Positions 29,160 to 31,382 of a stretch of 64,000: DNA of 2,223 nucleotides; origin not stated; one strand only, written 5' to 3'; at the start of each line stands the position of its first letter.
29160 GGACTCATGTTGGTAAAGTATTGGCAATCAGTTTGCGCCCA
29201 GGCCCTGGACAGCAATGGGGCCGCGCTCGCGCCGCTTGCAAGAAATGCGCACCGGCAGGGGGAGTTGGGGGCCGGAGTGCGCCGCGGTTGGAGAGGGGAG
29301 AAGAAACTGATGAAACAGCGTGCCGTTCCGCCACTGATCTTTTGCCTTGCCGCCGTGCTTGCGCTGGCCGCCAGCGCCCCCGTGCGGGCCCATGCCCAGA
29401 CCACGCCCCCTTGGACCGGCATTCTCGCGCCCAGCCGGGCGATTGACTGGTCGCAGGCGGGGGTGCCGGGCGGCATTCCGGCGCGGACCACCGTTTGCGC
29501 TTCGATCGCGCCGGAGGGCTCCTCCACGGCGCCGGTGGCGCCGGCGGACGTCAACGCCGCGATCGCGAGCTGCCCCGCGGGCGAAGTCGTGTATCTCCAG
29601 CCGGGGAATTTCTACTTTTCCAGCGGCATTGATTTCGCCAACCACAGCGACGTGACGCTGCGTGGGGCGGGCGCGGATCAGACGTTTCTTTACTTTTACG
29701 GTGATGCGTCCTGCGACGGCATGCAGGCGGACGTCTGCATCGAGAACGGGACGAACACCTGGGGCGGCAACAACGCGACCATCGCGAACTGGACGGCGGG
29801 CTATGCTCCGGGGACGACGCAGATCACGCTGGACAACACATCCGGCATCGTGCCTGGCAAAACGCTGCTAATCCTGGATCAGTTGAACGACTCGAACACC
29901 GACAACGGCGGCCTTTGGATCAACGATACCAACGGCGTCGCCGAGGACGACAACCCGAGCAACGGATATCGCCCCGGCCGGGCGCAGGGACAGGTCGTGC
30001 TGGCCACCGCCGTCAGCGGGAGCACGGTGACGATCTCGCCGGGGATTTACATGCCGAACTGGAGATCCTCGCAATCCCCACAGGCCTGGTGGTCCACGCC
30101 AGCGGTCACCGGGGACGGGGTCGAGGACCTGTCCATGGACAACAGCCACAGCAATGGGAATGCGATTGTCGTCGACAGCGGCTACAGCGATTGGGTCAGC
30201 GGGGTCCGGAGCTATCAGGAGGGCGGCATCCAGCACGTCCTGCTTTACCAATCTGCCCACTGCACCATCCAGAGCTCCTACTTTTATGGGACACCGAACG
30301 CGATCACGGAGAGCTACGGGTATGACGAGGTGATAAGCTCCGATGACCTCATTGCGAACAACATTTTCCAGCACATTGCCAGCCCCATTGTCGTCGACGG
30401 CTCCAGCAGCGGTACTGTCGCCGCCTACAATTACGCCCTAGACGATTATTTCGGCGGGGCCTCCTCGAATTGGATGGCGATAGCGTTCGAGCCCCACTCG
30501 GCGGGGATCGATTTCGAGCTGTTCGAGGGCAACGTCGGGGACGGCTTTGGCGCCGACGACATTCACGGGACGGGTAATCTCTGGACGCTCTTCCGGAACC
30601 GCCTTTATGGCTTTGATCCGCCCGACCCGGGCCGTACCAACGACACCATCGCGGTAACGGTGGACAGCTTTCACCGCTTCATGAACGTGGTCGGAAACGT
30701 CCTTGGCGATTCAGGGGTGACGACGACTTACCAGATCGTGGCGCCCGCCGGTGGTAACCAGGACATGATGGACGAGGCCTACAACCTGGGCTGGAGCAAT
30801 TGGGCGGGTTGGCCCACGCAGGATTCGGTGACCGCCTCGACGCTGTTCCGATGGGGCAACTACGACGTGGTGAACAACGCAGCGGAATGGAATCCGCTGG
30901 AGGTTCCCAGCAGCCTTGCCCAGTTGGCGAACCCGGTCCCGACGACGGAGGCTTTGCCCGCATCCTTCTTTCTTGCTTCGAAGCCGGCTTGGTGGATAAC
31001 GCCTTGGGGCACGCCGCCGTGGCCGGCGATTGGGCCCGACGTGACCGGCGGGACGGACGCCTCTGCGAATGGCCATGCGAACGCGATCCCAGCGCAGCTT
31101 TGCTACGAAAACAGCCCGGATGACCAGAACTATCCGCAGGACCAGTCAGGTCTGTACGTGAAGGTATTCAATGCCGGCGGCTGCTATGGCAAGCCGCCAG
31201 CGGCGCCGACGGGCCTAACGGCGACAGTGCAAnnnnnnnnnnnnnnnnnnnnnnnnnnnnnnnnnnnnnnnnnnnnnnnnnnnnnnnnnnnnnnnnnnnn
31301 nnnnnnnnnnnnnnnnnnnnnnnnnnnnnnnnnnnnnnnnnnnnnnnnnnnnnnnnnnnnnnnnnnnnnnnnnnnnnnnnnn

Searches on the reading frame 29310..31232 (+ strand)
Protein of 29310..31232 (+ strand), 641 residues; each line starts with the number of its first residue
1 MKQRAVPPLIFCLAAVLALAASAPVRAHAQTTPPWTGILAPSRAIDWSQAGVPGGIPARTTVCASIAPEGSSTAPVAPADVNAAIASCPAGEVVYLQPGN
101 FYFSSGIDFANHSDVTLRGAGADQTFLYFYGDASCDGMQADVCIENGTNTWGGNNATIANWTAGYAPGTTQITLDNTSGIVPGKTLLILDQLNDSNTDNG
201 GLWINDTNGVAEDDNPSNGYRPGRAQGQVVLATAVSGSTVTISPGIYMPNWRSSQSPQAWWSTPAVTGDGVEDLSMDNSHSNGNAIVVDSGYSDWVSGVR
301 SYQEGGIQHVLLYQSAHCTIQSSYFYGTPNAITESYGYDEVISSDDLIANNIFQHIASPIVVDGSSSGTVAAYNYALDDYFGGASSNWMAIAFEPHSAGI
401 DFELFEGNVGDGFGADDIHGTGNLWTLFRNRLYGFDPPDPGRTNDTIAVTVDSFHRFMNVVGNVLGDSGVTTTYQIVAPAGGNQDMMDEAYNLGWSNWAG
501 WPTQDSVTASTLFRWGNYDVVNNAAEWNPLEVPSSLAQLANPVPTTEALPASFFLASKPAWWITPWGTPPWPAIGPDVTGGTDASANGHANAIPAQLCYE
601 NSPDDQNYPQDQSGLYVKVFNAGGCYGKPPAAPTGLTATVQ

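Call 8: search_protein_families(library=pfam, proteins=[window:29310-31232:+], max_evalue=0.001)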
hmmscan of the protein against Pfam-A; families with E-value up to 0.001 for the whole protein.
window:29310-31232:+ (641 aa): 0 families

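Call 10: search_protein_families(library=ncbifam, proteins=[window:29310-31232:+], max_evalue=0.00001)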
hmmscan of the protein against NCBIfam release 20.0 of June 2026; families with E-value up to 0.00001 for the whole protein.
window:29310-31232:+ (641 aa): 0 families

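Call 16: find_related_loci(query=window:29310-31232:+, collection=genome_contigs, flank=4000)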
Query window:29310-31232:+ (641 aa) in genome_contigs; peptide patterns used: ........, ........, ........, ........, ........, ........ (x = any residue, [..] = any of these).
26 stretches matched a pattern; 14 encode a relative of the query (tblastn E <= 1e-3); 14 distinct loci.
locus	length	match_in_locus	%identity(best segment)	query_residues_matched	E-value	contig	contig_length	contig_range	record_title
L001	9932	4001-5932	82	1-641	0e+0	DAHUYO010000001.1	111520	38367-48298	MAG TPA_asm: Acidobacteria bacterium isolate clean272 NODE_1_length_111520_cov_10.899859, whole genome shotgun sequence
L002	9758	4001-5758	51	36-641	0e+0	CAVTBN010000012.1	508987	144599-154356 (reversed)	MAG: uncultured Acidobacteriota bacterium isolate MFD02416.bin.1.244 genome assembly, contig: contig_4661, whole genome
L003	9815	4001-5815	64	26-641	0e+0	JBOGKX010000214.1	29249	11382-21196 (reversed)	MAG: Terriglobales bacterium isolate TC-S_maxbin2.bin.334_sub k127_4572737, whole genome shotgun sequence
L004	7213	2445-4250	42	9-630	2e-136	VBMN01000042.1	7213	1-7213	MAG: Methanobacteriota archaeon isolate EA_24 14_0929_12_30cm_scaffold_8387, whole genome shotgun sequence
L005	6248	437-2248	42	9-634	4e-135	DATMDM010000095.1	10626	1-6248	MAG TPA_asm: Thermoplasmata archaeon isolate SMAG_U13408 k141_83347, whole genome shotgun sequence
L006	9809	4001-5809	42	9-630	3e-132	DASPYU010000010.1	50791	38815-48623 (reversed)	MAG TPA_asm: Thermoplasmata archaeon isolate SMAG_U11601 k141_1162330, whole genome shotgun sequence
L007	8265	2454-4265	42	9-634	4e-129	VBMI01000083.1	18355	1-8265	MAG: Methanobacteriota archaeon isolate EA_19 14_0929_02_40cm_scaffold_2930, whole genome shotgun sequence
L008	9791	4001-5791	42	9-626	1e-127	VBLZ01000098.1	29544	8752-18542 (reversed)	MAG: Methanobacteriota archaeon isolate EA_10 14_0929_12_30cm_scaffold_532, whole genome shotgun sequence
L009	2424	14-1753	42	25-626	6e-135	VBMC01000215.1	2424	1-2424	MAG: Methanobacteriota archaeon isolate EA_13 14_0927_12_40cm_scaffold_45837, whole genome shotgun sequence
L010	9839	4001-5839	42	35-640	5e-124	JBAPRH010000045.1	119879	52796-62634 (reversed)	MAG: Acidobacteriaceae bacterium isolate MFD02850_ilm_asm_bin10 k127_66648, whole genome shotgun sequence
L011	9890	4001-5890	42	13-641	6e-119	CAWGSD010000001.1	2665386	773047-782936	MAG: uncultured Acidobacteriota bacterium isolate MFD06092.bin.1.220 genome assembly, contig: contig_26980, whole genome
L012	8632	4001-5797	41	35-641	4e-117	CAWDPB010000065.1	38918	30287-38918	MAG: uncultured Acidobacteriaceae bacterium isolate MFD04752.bin.2.1 genome assembly, contig: contig_160617, whole genom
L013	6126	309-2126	42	9-635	3e-133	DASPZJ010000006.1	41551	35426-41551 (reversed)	MAG TPA_asm: Thermoplasmata archaeon isolate SMAG_U11616 k141_1477623, whole genome shotgun sequence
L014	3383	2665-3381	46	9-256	2e-53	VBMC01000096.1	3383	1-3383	MAG: Methanobacteriota archaeon isolate EA_13 14_0927_12_40cm_scaffold_30566, whole genome shotgun sequence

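Call 22: find_related_loci(query=window:29310-31232:+, collection=metagenome_contigs, flank=3000)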
Query window:29310-31232:+ (641 aa) in metagenome_contigs; peptide patterns used: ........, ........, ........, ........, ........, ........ (x = any residue, [..] = any of these).
109 stretches matched a pattern; 77 encode a relative of the query (tblastn E <= 1e-3); 76 distinct loci.
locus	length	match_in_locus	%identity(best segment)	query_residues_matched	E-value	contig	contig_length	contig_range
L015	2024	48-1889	49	1-641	0e+0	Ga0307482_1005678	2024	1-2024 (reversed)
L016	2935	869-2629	48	35-641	0e+0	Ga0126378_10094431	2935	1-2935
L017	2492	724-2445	49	38-636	1e-180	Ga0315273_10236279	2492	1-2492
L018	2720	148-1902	47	13-631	4e-171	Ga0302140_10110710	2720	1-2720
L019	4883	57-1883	46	11-641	4e-158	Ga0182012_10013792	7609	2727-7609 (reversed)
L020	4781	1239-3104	45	2-640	1e-158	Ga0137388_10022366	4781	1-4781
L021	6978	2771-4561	44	6-636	7e-153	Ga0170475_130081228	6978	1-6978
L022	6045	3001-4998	45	1-640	2e-150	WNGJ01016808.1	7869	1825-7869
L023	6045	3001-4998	45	1-640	2e-150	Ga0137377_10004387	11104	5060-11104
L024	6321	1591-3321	47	24-626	5e-148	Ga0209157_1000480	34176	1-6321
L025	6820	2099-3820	45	27-628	4e-145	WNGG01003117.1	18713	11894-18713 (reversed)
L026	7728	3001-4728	44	27-628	6e-142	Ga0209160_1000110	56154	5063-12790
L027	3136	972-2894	42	10-632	5e-148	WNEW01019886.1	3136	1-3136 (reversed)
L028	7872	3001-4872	45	9-641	3e-140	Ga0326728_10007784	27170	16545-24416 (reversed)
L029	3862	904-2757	42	2-637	8e-144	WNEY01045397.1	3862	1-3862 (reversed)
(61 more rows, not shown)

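Call 33: find_homologous_proteins(query=window:29310-31232:+, max_evalue=1e-30)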
Query window:29310-31232:+ (641 aa): 1861 proteins with E <= 1e-30 among 8000 candidates; the best 120 are listed.
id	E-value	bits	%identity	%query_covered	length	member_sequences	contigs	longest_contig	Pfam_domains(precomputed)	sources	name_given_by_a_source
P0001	0.0e+0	1399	94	100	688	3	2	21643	-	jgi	jgi:hypothetical protein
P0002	0.0e+0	1268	83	100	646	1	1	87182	-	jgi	jgi:hypothetical protein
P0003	0.0e+0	1222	82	100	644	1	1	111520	-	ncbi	-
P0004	0.0e+0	1099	76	95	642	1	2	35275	-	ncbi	ncbi:MAG: hypothetical protein ACRD2E_02845 [Terriglobales bacterium]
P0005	0.0e+0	1096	74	95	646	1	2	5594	-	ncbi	ncbi:MAG: hypothetical protein ACRD13_11375 [Terriglobales bacterium]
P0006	0.0e+0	1095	76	100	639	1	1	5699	-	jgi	jgi:hypothetical protein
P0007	0.0e+0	1065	74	100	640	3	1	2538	-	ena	-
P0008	8.4e-274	928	67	98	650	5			-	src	-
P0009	1.6e-252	858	62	100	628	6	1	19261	-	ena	-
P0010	2.8e-248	844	61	100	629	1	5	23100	-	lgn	-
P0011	5.2e-243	827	57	60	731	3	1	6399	-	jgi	jgi:hypothetical protein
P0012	1.8e-242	825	56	61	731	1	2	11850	-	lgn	-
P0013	1.1e-226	773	58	60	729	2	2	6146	-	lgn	-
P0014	1.1e-224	766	57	84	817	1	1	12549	-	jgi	jgi:hypothetical protein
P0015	5.3e-208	711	53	84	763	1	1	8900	-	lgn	-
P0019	5.1e-190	652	51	100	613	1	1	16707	PF12708.13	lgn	-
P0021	5.1e-186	638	52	96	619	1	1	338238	PF12708.13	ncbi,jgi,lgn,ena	jgi:hypothetical protein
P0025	3.9e-184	632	51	98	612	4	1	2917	PF12708.13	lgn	-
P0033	4.2e-180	619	51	96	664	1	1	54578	PF12708.13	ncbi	-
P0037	2.6e-179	616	51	95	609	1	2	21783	PF12708.13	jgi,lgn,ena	-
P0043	1.6e-176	607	47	99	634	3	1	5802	PF12708.13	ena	-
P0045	4.8e-176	605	50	95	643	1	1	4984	PF12708.13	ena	-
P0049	2.4e-174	600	50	93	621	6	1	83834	PF12708.13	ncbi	-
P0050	2.8e-174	600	50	93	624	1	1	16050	PF12708.13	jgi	jgi:hypothetical protein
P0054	8.1e-174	598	49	97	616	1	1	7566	PF12708.13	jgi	jgi:hypothetical protein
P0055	8.6e-174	598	49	97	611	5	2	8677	PF13229.13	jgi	jgi:hypothetical protein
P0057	2.1e-173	597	48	96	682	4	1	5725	PF12708.13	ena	-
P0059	3.1e-173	596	47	97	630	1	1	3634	PF12708.13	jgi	jgi:hypothetical protein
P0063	6.8e-173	595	48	97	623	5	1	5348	PF12708.13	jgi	-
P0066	7.3e-172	592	50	94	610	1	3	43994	PF13229.13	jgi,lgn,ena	-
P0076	4.1e-169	582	47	94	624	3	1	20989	PF12708.13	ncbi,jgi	ncbi:MAG TPA: hypothetical protein VGF85_12740 [Opitutaceae bacterium]|jgi:hypothetical protein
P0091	3.0e-165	570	48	94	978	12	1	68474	PF13229.13,PF17957.8,PF13750.13,PF06832.19,PF00041.28,PF19077.7,PF16656.12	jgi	-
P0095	2.6e-164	567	48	95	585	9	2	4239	PF13229.13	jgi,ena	-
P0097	4.2e-164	566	45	96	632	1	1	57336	PF13229.13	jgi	jgi:hypothetical protein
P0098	5.5e-164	566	47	98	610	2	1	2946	PF12708.13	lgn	-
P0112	1.7e-160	554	47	97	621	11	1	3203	PF13229.13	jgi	-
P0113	2.6e-160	553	48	94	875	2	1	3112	PF13229.13,PF01833.31,PF17957.8,PF13750.13,PF19077.7,PF16656.12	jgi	-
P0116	3.4e-160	553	47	99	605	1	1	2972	PF13229.13,PF05048.20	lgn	-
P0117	3.6e-160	553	47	96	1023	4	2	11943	PF13229.13,PF17957.8,PF13385.14,PF00041.28,PF19077.7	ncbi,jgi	jgi:hypothetical protein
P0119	6.0e-160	552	45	97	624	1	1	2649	PF12708.13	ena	-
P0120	7.9e-160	552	46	95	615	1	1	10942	PF12708.13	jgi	jgi:hypothetical protein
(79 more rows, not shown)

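Call 34: find_encoding_contigs(protein=P0001, flank=3000, max_places=2)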
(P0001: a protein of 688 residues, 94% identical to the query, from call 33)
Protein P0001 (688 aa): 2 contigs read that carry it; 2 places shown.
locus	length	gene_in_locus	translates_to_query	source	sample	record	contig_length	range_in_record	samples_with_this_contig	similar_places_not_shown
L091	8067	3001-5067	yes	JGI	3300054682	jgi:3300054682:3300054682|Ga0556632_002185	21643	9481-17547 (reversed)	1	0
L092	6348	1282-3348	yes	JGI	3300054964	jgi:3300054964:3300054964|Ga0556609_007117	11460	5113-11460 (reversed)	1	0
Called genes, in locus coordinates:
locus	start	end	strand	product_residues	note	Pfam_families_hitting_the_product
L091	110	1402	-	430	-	-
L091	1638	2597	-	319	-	PF00535:Glycos_transf_2, PF13641:Glyco_tranf_2_3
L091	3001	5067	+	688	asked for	-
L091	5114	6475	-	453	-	PF20706:GT4-conflict (weak), PF00534:Glycos_transf_1, PF13692:Glyco_trans_1_4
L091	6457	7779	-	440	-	PF13439:Glyco_transf_4, PF13579:Glyco_trans_4_4, PF00534:Glycos_transf_1, PF13692:Glyco_trans_1_4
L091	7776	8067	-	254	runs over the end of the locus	PF08242:Methyltransf_12, PF13489:Methyltransf_23, PF08241:Methyltransf_11, PF13649:Methyltransf_25, PF13847:Methyltransf_31 (weak)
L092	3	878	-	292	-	?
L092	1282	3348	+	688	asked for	-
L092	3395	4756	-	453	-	PF20706:GT4-conflict (weak), PF00534:Glycos_transf_1, PF13692:Glyco_trans_1_4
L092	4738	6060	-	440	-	PF13439:Glyco_transf_4, PF13579:Glyco_trans_4_4, PF00534:Glycos_transf_1, PF13692:Glyco_trans_1_4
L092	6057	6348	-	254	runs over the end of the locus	PF08242:Methyltransf_12, PF13489:Methyltransf_23, PF08241:Methyltransf_11, PF13649:Methyltransf_25, PF13847:Methyltransf_31 (weak)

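Call 35: find_encoding_contigs(protein=P0002, flank=3000, max_places=2)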
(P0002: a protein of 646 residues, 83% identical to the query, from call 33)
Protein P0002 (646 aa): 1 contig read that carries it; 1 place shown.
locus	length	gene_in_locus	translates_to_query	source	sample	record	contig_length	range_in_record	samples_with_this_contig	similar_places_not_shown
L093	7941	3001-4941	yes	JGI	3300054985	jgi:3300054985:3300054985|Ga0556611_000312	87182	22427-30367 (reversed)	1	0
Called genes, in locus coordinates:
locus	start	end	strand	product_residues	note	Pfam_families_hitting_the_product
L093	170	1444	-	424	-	-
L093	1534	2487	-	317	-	PF00535:Glycos_transf_2, PF13641:Glyco_tranf_2_3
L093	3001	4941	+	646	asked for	-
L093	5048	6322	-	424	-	PF13439:Glyco_transf_4, PF13579:Glyco_trans_4_4, PF00534:Glycos_transf_1, PF13692:Glyco_trans_1_4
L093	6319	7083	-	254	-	PF08241:Methyltransf_11, PF08242:Methyltransf_12, PF13489:Methyltransf_23, PF13649:Methyltransf_25, PF01209:Ubie_methyltran (weak), PF13847:Methyltransf_31 (weak)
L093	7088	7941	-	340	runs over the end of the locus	PF00535:Glycos_transf_2, PF13641:Glyco_tranf_2_3, PF13506:Glyco_transf_21 (faint)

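Call 36: find_encoding_contigs(protein=P0004, flank=3000, max_places=2)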
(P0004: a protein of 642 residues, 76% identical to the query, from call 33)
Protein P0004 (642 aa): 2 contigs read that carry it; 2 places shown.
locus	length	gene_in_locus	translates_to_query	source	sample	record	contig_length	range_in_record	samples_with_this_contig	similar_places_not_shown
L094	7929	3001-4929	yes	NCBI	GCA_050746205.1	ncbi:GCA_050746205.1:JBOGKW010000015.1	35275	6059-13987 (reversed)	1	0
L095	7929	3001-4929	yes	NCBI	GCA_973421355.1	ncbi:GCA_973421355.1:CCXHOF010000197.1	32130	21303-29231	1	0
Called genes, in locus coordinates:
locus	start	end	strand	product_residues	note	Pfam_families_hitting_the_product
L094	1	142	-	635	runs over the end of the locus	PF13522:GATase_6, PF13537:GATase_7, PF00733:Asn_synthase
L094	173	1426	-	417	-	-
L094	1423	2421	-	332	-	PF00535:Glycos_transf_2, PF13641:Glyco_tranf_2_3 (weak)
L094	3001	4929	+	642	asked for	-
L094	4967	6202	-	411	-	PF13439:Glyco_transf_4, PF13579:Glyco_trans_4_4, PF00534:Glycos_transf_1, PF13692:Glyco_trans_1_4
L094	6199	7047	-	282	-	PF05050:Methyltransf_21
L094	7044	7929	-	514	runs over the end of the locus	PF01943:Polysacc_synt, PF13440:Polysacc_synt_3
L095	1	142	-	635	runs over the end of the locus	PF13522:GATase_6, PF13537:GATase_7, PF00733:Asn_synthase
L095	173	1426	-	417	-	-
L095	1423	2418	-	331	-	PF00535:Glycos_transf_2, PF13641:Glyco_tranf_2_3 (weak)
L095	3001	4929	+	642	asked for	-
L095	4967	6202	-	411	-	PF13439:Glyco_transf_4, PF13579:Glyco_trans_4_4, PF00534:Glycos_transf_1, PF13692:Glyco_trans_1_4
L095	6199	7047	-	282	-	PF05050:Methyltransf_21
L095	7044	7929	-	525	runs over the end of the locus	PF01943:Polysacc_synt, PF13440:Polysacc_synt_3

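Call 37: find_encoding_contigs(protein=P0005, flank=3000, max_places=2)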
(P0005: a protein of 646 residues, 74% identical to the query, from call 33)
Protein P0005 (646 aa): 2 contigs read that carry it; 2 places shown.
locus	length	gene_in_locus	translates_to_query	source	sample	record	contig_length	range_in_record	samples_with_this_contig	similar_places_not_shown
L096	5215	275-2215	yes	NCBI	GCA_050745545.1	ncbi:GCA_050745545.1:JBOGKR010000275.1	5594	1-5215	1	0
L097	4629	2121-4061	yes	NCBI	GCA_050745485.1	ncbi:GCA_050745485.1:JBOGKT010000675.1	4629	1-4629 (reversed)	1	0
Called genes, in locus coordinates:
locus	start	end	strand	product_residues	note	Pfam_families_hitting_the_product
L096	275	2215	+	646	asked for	-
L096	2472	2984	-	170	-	PF13489:Methyltransf_23 (weak), PF08241:Methyltransf_11, PF08242:Methyltransf_12 (weak), PF13649:Methyltransf_25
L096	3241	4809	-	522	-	PF01943:Polysacc_synt, PF13440:Polysacc_synt_3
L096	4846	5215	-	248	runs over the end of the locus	PF04932:Wzy_C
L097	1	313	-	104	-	PF00535:Glycos_transf_2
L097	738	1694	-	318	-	PF13641:Glyco_tranf_2_3 (faint), PF00535:Glycos_transf_2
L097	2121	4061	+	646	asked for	-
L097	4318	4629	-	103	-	?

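Call 38: find_encoding_contigs(protein=P0006, flank=3000, max_places=2)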
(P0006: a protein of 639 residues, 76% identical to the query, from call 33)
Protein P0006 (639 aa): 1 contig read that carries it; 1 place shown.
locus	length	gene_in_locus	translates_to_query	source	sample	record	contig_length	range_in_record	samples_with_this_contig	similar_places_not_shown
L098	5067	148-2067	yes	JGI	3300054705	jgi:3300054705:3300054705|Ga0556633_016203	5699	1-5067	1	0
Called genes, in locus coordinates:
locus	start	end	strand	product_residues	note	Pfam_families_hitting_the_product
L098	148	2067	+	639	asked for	-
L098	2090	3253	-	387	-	PF02350:Epimerase_2, PF13439:Glyco_transf_4 (weak), PF13579:Glyco_trans_4_4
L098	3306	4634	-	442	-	PF00534:Glycos_transf_1, PF13692:Glyco_trans_1_4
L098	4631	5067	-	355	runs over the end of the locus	?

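Call 39: find_encoding_contigs(protein=P0009, flank=3000, max_places=2)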
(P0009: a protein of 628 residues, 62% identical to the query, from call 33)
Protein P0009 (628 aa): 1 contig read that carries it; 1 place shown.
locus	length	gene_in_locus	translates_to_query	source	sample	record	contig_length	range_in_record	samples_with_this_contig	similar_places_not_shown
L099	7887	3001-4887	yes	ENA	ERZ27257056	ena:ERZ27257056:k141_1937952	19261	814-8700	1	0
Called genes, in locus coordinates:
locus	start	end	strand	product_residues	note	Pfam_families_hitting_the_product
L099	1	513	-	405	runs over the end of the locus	PF15632:ATPgrasp_Ter (weak)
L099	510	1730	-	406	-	PF00070:Pyr_redox (faint), PF01266:DAO (faint), PF01946:Thi4 (faint), PF07992:Pyr_redox_2, PF13450:NAD_binding_8 (faint), PF13454:NAD_binding_9 (faint), PF13434:Lys_Orn_oxgnase (weak), PF13738:Pyr_redox_3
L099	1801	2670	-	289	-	PF01522:Polysacc_deac_1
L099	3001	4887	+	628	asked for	-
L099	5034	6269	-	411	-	PF13439:Glyco_transf_4, PF00534:Glycos_transf_1, PF13692:Glyco_trans_1_4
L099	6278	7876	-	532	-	PF01943:Polysacc_synt, PF13440:Polysacc_synt_3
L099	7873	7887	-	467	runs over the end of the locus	PF04932:Wzy_C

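Call 40: find_encoding_contigs(protein=P0010, flank=3000, max_places=2)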
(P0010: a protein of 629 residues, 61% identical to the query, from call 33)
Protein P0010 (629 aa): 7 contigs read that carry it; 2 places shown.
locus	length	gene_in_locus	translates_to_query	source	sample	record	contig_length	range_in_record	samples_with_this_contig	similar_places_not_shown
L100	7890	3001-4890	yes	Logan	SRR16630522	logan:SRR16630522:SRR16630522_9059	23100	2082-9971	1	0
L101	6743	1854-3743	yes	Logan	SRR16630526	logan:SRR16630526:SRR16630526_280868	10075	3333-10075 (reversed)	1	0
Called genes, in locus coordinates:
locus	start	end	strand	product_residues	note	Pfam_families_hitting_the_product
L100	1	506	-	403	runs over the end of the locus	PF15632:ATPgrasp_Ter (weak)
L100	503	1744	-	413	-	PF00070:Pyr_redox (faint), PF01494:FAD_binding_3 (faint), PF01946:Thi4 (faint), PF05834:Lycopene_cycl (faint), PF07992:Pyr_redox_2, PF13450:NAD_binding_8 (faint), PF13738:Pyr_redox_3, PF13434:Lys_Orn_oxgnase (weak), +1 more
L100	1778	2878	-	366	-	PF01522:Polysacc_deac_1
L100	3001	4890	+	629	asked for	-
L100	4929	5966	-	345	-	PF00535:Glycos_transf_2, PF10111:Glyco_tranf_2_2, PF13641:Glyco_tranf_2_3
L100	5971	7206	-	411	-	PF13439:Glyco_transf_4, PF13579:Glyco_trans_4_4, PF00534:Glycos_transf_1, PF13692:Glyco_trans_1_4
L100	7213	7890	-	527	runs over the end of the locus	PF01943:Polysacc_synt, PF13440:Polysacc_synt_3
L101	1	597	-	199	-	?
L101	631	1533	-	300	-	PF01522:Polysacc_deac_1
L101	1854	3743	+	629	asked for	-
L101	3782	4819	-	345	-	PF00535:Glycos_transf_2, PF10111:Glyco_tranf_2_2, PF13641:Glyco_tranf_2_3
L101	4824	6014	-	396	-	PF13439:Glyco_transf_4, PF13579:Glyco_trans_4_4, PF00534:Glycos_transf_1, PF13692:Glyco_trans_1_4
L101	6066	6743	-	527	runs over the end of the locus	PF01943:Polysacc_synt, PF13440:Polysacc_synt_3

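Call 59: search_solved_structures(query=window:29310-31232:+, max_evalue=1)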
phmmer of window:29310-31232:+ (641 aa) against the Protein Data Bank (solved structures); distinct sequences matched with E-value up to 1: 1.
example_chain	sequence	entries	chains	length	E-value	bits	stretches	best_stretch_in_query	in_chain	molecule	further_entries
8tne_A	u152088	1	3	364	0.36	12.5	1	83-167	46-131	Pectinesterase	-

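Call 70: search_solved_structures(query=A6, max_evalue=1)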
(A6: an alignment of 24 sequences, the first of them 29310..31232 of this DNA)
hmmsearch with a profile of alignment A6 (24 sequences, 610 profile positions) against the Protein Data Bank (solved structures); distinct sequences matched with E-value up to 1: 1.
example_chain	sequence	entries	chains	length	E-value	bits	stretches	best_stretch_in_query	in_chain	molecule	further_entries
6mnt_A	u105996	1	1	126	0.076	14.4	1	188-231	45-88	Putative coat protein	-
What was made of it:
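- On Right-handed beta-helix polysaccharide depolymerase: No sequence-level match to a characterised enzyme was found (calls 59, 70).
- Tried and rejected: No meaningful hit (calls 59, 70).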

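Call 71: search_protein_families(library=pfam, alignment_id=A6, max_evalue=0.01)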
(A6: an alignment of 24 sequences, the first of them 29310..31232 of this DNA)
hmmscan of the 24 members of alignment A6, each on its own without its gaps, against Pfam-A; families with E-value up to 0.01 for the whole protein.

A. member 1, window:29310-31232:+ (641 aa): 0 families

B. families by the number of members that match (of 24 scanned): 4 families
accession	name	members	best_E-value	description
PF13229.12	Beta_helix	13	1.3e-07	Right handed beta helix region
PF12708.12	Pect-lyase_RHGA_epim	10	5.9e-07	Rhamnogalacturonase A/epimerase, pectate lyase-like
PF20745.2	TSP_Ig-like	3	0.0019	Tailspike protein-like, Ig-like domain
PF05048.19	NosD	1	4.9e-06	Periplasmic copper-binding protein (NosD)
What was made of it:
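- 29310..31235 (+): Gene for a secreted right-handed beta-helix protein, a probable polysaccharide depolymerase. 13 of 24 homologs hit PF13229 and 10 of 24 hit PF12708 (call 71).
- On Right-handed beta-helix polysaccharide depolymerase: 13 of 24 family members hit PF13229 (call 71).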

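Call 84: predict_structure(alignment_id=A6)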
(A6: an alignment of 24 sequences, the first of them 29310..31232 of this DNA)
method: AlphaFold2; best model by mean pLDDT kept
length: 641 residues; sequences in the alignment: 24
mean_pLDDT: 61.0   pTM: 0.73
mean pLDDT of the five models: 61.0, 60.2, 53.5, 49.3, 41.9
residues with pLDDT >= 90: 51; 70-90: 211; 50-70: 130; < 50: 249
segments of 3 or more residues with pLDDT < 50: 1-6, 22-45, 48-51, 72-74, 149-154, 194-223, 330-333, 382-388, 398-400, 418-421, 438-445, 453-457, 466-590, 628-641
pLDDT, mean of each block of 10 residues (from residue 1): 43 56 34 35 45 64 84 63 91 91 86 89 86 66 72 63 71 89 84 43 30 33 61 91 64 67 82 86 81 89 69 84 75 65 78 78 69 72 46 62 73 60 61 56 53 51 47 40 37 39 35 40 40 33 36 40 38 38 38 73 78 73 60 29 23
secondary structure, 60 per line:
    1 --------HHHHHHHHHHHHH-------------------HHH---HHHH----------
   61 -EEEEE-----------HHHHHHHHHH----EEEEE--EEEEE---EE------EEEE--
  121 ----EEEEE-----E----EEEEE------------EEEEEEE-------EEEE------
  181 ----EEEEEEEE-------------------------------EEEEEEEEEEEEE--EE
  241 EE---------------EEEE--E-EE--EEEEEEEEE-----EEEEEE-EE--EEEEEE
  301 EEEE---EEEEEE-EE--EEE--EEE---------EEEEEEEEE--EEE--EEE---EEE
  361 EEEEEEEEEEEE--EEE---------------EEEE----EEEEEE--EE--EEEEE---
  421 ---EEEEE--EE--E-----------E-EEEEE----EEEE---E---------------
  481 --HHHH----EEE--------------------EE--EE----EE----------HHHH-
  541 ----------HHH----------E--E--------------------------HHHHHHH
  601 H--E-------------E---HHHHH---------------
elements in order (helices of 4 or more, strands of 3 or more residues): H9-21 H47-50 E62-66 H78-87 E92-96 E99-103 E115-118 E125-129 E140-144 E157-163 E171-174 E185-192 E224-236 E239-242 E258-261 E270-278 E284-289 E295-304 E308-313 E319-321 E324-326 E336-344 E347-349 E352-354 E358-372 E375-377 E393-396 E401-406 E413-417 E424-428 E449-453 E458-461 H483-486 E491-493 H536-539 H594-601 H622-626
